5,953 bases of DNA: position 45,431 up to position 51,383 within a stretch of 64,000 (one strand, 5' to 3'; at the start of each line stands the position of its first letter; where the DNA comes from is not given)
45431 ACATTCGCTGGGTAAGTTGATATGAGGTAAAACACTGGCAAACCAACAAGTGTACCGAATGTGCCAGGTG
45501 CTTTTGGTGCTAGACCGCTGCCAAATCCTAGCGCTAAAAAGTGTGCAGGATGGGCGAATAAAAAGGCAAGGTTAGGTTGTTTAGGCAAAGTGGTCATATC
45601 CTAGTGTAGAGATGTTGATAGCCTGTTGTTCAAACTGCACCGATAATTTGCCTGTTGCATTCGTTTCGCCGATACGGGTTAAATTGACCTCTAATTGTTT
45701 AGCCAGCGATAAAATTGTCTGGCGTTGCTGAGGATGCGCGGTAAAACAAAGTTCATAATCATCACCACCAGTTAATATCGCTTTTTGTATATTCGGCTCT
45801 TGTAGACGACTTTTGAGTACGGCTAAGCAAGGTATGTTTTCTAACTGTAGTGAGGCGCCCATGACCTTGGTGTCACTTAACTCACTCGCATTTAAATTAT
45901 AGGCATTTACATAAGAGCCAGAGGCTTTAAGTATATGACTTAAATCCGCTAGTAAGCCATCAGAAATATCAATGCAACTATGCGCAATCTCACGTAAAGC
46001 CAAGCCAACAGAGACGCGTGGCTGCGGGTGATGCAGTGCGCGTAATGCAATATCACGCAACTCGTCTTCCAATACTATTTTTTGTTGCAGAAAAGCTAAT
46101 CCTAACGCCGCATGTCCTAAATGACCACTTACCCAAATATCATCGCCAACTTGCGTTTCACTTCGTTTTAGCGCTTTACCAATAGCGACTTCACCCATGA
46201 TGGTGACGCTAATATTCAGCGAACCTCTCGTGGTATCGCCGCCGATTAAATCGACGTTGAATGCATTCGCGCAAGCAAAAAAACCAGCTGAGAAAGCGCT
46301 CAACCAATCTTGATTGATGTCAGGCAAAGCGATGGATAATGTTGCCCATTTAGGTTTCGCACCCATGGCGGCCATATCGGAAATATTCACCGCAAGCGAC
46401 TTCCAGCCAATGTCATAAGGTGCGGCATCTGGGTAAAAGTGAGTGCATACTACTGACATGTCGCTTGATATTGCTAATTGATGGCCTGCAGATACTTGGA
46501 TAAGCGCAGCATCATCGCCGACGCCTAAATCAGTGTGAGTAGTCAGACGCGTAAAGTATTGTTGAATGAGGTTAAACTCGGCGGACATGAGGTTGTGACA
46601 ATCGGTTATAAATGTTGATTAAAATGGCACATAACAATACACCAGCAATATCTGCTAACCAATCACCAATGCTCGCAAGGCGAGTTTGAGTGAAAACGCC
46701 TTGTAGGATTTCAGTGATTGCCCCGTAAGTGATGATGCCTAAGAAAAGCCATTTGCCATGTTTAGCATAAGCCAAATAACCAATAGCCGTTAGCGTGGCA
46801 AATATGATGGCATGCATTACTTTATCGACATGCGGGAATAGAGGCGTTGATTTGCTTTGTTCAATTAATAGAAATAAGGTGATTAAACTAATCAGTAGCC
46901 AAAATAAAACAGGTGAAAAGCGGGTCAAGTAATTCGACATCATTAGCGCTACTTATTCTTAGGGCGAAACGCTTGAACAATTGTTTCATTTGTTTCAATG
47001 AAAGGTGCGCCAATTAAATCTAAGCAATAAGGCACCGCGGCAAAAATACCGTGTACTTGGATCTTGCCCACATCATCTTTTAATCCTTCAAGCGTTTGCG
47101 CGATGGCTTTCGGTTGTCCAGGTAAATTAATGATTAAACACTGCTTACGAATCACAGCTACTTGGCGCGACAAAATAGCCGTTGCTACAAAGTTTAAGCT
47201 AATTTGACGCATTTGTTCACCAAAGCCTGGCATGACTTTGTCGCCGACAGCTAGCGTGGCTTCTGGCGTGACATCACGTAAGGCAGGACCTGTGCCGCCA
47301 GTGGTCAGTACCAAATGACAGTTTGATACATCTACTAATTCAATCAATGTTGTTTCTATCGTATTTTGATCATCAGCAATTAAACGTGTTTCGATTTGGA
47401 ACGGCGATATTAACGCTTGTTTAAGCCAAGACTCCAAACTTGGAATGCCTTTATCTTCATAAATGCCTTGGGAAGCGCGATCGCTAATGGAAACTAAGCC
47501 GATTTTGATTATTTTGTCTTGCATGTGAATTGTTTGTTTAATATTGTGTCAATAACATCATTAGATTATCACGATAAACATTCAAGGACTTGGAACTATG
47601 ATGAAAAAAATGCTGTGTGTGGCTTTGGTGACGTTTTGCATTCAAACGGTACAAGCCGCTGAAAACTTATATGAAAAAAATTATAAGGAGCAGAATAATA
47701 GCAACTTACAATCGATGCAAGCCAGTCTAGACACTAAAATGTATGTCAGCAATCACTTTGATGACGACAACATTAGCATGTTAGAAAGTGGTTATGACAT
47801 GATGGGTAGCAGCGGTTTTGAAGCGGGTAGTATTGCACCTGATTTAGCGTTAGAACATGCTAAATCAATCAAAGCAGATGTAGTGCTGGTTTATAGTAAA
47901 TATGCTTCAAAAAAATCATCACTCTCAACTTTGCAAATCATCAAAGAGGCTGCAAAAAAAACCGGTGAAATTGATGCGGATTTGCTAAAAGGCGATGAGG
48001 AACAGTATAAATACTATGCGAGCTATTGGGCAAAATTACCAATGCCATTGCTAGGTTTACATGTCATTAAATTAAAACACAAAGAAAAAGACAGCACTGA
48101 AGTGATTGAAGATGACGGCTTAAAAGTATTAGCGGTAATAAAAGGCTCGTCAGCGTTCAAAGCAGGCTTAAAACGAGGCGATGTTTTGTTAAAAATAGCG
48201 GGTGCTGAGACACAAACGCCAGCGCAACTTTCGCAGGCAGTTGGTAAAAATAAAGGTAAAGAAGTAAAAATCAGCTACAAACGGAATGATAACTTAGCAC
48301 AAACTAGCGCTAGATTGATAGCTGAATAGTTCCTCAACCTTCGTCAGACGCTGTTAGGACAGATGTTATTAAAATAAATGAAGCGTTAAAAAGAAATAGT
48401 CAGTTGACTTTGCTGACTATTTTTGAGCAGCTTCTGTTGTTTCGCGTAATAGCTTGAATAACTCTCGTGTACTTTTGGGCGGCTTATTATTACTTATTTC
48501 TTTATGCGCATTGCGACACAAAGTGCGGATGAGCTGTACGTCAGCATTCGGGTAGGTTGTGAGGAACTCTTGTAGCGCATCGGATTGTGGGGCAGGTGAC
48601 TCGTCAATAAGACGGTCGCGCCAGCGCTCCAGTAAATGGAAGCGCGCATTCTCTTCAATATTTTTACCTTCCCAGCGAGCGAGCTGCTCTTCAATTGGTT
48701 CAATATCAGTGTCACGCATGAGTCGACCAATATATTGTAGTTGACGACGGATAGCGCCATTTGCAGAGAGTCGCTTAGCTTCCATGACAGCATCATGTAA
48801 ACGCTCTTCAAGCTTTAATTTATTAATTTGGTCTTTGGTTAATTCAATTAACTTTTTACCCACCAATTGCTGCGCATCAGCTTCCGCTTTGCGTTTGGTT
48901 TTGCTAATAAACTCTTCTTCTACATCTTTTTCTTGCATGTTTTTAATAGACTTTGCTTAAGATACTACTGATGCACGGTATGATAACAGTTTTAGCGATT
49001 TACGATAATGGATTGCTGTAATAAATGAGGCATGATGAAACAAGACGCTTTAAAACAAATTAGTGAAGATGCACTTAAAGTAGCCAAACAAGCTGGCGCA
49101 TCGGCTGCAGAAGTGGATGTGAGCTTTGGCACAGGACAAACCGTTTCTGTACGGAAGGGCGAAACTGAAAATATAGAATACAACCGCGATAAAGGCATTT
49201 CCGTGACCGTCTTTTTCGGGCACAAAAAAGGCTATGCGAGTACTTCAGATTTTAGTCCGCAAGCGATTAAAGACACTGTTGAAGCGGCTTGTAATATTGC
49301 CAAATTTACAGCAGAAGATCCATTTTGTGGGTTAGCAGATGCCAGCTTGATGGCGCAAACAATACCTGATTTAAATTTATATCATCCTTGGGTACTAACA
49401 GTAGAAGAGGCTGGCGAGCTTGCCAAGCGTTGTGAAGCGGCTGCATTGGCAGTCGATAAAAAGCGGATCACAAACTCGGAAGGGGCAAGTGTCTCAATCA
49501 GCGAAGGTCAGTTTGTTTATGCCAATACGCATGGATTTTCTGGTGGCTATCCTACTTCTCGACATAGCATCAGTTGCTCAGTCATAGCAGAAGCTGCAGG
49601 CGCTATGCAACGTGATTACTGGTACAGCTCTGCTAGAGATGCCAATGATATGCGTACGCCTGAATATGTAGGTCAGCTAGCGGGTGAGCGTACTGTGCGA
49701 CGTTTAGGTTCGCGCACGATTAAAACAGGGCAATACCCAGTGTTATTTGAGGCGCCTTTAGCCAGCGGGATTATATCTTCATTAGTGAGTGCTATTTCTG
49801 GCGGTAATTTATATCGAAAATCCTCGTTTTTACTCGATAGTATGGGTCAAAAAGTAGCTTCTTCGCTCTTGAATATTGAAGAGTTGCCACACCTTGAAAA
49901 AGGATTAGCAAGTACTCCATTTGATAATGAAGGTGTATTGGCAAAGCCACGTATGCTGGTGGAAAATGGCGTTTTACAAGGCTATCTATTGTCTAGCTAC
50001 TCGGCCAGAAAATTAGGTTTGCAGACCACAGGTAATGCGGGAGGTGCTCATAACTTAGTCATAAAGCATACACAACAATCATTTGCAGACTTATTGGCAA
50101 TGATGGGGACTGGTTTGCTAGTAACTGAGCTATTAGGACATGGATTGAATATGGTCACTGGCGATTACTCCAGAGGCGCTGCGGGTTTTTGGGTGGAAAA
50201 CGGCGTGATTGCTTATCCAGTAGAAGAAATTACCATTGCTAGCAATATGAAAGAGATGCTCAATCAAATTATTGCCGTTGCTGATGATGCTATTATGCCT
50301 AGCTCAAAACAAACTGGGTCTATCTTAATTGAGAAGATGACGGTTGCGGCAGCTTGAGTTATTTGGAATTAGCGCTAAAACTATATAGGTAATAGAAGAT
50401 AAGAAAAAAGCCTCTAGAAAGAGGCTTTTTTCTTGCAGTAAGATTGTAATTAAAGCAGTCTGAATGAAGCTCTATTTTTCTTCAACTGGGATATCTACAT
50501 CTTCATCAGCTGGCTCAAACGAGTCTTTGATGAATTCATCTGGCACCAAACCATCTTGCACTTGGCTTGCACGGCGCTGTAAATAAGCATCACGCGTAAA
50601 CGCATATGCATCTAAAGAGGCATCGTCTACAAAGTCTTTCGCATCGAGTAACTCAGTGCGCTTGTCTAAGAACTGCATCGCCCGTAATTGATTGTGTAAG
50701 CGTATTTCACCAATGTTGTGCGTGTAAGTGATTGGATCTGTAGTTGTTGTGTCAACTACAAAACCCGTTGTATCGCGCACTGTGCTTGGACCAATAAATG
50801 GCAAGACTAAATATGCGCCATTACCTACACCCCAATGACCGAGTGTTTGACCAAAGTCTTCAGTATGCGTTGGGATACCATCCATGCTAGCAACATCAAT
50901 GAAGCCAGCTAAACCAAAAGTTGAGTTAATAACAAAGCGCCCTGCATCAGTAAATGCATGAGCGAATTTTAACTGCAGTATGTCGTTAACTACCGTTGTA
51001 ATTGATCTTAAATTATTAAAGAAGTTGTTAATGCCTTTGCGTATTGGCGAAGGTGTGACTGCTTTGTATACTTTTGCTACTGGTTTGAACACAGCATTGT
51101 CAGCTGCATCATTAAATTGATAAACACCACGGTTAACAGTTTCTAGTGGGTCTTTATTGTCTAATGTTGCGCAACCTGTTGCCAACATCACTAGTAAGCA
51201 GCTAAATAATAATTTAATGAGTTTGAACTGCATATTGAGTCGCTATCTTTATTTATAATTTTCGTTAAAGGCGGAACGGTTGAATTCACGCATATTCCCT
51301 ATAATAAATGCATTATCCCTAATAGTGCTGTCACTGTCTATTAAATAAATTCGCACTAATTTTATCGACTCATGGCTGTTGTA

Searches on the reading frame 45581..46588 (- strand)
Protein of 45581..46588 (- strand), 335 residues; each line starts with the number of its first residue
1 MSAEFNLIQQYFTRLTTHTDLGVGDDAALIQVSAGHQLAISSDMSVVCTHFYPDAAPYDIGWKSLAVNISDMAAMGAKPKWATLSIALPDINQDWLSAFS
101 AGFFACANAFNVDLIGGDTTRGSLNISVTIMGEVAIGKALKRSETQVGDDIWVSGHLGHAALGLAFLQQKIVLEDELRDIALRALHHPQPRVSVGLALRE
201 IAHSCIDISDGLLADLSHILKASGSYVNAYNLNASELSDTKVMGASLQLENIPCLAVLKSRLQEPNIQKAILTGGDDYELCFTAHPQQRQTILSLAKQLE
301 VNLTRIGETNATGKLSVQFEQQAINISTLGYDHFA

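Call 28: search_protein_families(library=pfam, proteins=[window:45581-46588:-], max_evalue=0.00001)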
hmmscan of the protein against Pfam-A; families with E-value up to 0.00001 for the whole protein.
window:45581-46588:- (335 aa): 1 family
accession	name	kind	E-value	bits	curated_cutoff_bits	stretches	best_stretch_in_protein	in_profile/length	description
PF00586.29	AIRS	-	2.6e-30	105.5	24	1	24-134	1-112/112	AIR synthase related protein, N-terminal domain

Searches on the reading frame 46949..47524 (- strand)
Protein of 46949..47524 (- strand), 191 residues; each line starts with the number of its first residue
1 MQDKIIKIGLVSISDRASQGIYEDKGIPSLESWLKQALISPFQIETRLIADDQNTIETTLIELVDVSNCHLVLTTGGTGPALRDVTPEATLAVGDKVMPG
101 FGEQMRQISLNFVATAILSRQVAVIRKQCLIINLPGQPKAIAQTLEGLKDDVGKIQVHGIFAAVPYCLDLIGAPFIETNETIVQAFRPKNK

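Call 29: search_protein_families(library=pfam, proteins=[window:46949-47524:-], max_evalue=0.00001)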
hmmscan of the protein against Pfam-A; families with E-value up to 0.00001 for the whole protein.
window:46949-47524:- (191 aa): 1 family
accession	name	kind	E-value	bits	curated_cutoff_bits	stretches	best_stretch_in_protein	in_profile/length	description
PF00994.29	MoCF_biosynth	-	6.6e-25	87.9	26.6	1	10-148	2-137/144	Probable molybdopterin binding domain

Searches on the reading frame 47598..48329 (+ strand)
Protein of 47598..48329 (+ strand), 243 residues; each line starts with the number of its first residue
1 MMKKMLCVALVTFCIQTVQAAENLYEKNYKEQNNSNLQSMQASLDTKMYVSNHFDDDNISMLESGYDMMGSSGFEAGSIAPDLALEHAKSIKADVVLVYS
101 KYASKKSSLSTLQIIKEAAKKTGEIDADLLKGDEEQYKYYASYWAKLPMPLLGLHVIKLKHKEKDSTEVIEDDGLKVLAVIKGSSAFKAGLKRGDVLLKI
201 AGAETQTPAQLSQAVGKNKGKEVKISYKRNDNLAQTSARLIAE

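Call 29: search_protein_families(library=pfam, proteins=[window:47598-48329:+], max_evalue=0.00001)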
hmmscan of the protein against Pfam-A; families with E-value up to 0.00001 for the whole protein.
window:47598-48329:+ (243 aa): 2 families
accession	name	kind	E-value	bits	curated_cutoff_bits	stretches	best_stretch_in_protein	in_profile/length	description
PF13180.12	PDZ_2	-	1.3e-09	38.6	27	1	152-237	3-77/80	PDZ domain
PF17820.7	PDZ_6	-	7.8e-08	32.4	27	1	177-226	2-51/54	PDZ domain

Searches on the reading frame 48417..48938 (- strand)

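Call 29: search_protein_families(library=pfam, proteins=[window:48417-48938:-], max_evalue=0.00001)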
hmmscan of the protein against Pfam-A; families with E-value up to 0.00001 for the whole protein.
window:48417-48938:- (173 aa): 1 family
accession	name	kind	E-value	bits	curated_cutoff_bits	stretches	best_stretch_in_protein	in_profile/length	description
PF04751.20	DarP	-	5.8e-54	182.6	26.3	1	11-165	3-153/153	Dual-action ribosomal maturation protein DarP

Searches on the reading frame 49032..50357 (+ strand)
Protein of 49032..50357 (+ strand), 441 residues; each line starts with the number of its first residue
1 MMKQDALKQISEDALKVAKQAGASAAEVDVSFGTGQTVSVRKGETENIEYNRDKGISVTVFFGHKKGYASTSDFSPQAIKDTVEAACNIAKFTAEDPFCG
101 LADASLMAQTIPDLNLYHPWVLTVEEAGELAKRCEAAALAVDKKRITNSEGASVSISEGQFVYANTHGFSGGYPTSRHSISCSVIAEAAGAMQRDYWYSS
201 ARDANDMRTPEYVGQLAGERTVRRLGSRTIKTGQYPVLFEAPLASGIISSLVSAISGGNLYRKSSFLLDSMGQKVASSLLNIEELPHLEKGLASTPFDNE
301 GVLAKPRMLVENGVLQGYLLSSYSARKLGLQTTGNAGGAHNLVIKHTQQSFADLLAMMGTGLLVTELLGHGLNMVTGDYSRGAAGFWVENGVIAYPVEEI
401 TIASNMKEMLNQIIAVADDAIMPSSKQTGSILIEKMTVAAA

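Call 29: search_protein_families(library=pfam, proteins=[window:49032-50357:+], max_evalue=0.00001)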
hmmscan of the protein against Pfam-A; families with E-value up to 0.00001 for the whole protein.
window:49032-50357:+ (441 aa): 3 families
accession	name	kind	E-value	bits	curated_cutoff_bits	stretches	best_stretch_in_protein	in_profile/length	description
PF19289.4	PmbA_TldD_3rd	-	4.1e-71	239.1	22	1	232-439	1-219/220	PmbA/TldA metallopeptidase C-terminal domain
PF19290.4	PmbA_TldD_2nd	-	3.9e-21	76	20.9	1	117-225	1-109/109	PmbA/TldA metallopeptidase central domain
PF01523.21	PmbA_TldD_1st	-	7.4e-16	58.5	20.9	1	26-90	1-65/65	PmbA/TldA metallopeptidase domain 1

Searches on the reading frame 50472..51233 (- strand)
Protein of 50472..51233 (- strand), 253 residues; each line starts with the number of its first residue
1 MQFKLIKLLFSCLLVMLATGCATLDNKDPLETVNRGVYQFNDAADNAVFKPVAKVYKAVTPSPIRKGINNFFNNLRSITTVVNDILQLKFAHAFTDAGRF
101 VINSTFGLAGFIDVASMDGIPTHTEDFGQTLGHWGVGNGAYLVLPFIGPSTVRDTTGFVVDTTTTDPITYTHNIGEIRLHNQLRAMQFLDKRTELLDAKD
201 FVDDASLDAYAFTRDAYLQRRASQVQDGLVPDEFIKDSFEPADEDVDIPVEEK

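Call 29: search_protein_families(library=pfam, proteins=[window:50472-51233:-], max_evalue=0.00001)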
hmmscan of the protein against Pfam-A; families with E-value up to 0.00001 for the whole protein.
window:50472-51233:- (253 aa): 1 family
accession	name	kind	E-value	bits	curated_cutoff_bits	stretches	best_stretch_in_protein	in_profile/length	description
PF04333.18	MlaA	-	3.3e-80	268.8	25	1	27-223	2-194/195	MlaA lipoprotein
